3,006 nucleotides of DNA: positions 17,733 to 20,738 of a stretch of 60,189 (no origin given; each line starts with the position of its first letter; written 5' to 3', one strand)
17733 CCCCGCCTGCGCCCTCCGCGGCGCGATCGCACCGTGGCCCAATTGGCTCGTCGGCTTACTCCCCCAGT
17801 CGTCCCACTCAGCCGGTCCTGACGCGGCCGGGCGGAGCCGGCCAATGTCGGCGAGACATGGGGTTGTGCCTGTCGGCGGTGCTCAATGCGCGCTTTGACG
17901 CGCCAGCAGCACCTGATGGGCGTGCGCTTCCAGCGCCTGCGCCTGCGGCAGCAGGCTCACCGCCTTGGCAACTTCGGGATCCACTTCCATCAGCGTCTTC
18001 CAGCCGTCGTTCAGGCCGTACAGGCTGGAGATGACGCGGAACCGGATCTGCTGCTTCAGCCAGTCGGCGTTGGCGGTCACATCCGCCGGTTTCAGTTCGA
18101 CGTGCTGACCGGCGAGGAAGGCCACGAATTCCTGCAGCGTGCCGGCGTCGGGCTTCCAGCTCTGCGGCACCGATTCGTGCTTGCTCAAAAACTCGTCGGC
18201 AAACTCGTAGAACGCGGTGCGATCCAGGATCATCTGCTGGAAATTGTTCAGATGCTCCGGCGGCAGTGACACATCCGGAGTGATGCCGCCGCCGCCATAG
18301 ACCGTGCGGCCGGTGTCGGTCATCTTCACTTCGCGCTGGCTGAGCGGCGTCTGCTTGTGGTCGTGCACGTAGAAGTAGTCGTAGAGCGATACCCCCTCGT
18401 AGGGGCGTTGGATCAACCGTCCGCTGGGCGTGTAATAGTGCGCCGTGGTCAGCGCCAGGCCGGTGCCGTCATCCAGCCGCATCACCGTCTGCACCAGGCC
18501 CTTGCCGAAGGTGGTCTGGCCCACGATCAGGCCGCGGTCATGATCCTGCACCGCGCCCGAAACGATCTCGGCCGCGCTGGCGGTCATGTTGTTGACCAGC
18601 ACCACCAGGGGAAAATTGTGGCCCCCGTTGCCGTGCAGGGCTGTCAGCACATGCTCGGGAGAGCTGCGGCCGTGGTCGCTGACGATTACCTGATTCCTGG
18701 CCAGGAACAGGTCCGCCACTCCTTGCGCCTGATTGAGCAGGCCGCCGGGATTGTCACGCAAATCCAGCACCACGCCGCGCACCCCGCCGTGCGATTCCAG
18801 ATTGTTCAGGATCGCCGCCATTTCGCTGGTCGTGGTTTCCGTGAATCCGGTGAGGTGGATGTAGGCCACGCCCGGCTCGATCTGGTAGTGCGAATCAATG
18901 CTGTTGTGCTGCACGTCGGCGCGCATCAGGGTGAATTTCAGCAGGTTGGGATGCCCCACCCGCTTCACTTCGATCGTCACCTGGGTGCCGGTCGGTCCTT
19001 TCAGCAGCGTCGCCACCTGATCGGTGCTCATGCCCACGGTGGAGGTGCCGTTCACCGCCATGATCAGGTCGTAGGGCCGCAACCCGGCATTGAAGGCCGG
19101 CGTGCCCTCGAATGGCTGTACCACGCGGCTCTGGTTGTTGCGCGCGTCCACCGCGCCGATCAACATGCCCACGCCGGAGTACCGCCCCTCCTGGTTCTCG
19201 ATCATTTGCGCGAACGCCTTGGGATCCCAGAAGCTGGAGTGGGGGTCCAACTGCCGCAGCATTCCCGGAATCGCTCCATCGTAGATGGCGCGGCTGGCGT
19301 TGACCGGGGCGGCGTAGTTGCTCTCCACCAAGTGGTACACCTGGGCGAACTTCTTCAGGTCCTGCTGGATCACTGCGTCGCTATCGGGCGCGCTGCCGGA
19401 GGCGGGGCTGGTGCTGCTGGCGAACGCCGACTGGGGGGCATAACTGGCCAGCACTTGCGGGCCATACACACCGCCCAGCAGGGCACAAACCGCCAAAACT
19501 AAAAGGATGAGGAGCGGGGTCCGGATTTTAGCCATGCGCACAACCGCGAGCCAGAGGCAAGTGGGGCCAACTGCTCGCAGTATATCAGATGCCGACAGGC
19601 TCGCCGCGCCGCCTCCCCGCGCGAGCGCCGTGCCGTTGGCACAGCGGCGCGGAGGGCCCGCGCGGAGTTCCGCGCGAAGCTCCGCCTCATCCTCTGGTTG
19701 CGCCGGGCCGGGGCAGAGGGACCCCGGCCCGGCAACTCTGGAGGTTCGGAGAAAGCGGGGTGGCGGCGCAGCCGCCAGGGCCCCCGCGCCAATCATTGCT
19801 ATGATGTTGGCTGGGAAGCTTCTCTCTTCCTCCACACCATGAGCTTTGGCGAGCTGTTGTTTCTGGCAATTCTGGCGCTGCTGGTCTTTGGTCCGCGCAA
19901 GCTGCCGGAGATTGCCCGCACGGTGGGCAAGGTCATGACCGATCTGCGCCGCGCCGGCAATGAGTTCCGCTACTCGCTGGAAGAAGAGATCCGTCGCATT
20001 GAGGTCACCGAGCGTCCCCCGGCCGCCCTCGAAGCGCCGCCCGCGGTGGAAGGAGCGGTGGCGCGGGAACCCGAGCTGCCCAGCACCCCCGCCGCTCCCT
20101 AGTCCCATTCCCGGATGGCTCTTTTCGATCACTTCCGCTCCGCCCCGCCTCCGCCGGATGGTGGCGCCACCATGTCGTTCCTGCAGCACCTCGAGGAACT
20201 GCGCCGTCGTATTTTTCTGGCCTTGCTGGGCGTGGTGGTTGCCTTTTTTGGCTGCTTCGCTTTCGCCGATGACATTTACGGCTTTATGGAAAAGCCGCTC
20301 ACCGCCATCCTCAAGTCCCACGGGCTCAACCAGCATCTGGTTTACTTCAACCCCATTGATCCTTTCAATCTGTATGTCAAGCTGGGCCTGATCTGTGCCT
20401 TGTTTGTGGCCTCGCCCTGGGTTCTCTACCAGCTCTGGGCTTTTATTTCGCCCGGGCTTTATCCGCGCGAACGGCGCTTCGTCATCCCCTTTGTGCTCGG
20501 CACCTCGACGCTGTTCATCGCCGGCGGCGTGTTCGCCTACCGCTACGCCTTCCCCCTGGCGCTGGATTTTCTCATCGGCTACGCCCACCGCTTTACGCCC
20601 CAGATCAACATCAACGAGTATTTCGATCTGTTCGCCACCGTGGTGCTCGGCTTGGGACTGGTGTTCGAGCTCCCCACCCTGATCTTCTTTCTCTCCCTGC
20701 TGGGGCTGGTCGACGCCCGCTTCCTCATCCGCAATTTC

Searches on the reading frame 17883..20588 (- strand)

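Call 85: search_protein_families(library=ncbifam, proteins=[window:17883-20588:-], max_evalue=0.00001)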
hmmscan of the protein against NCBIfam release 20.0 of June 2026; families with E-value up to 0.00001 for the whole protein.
window:17883-20588:- (901 aa): 10 families
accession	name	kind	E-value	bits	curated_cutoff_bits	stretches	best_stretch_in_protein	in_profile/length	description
TIGR00225.1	prc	subfamily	1.5e-82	277.4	218.6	1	423-728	2-305/335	C-terminal processing peptidase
TIGR03900.1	prc_long_Delta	hypoth_equivalog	6.8e-81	272.6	660.95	1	413-727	82-394/973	MXAN_5808 family serine peptidase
NF045590.1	Cterm_S41_CtpC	exception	1.5e-72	244.7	665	1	422-735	71-374/418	carboxyl-terminal processing protease CtpC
NF045589.1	Cterm_S41_CtpB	exception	7.7e-68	229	633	1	419-728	69-371/416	carboxyl-terminal processing protease CtpB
NF045588.1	Cterm_S41_CtpA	exception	7.4e-67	226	625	1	427-727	67-366/401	carboxyl-terminal processing protease CtpA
NF052377.1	lmo1851_S41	exception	4.9e-66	223.3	725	1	408-728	44-358/468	lmo1851 family serine protease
NF045591.1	Cterm_S41_CtpZ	exception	1.7e-59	201.6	525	1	428-728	68-365/403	carboxyl-terminal processing protease CtpZ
NF051464.1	tail_spec_CT441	exception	6e-48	164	700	1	440-727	216-515/645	tail-specific protease Tsp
NF008388.1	PRK11186.1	exception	6.6e-30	104.1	825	1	435-703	210-484/663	carboxy terminal-processing peptidase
NF058627.1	S41_Gfo1087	equivalog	2.6e-11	43.1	455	1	446-627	92-276/489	GFO_1087 family putative carboxy terminal peptidase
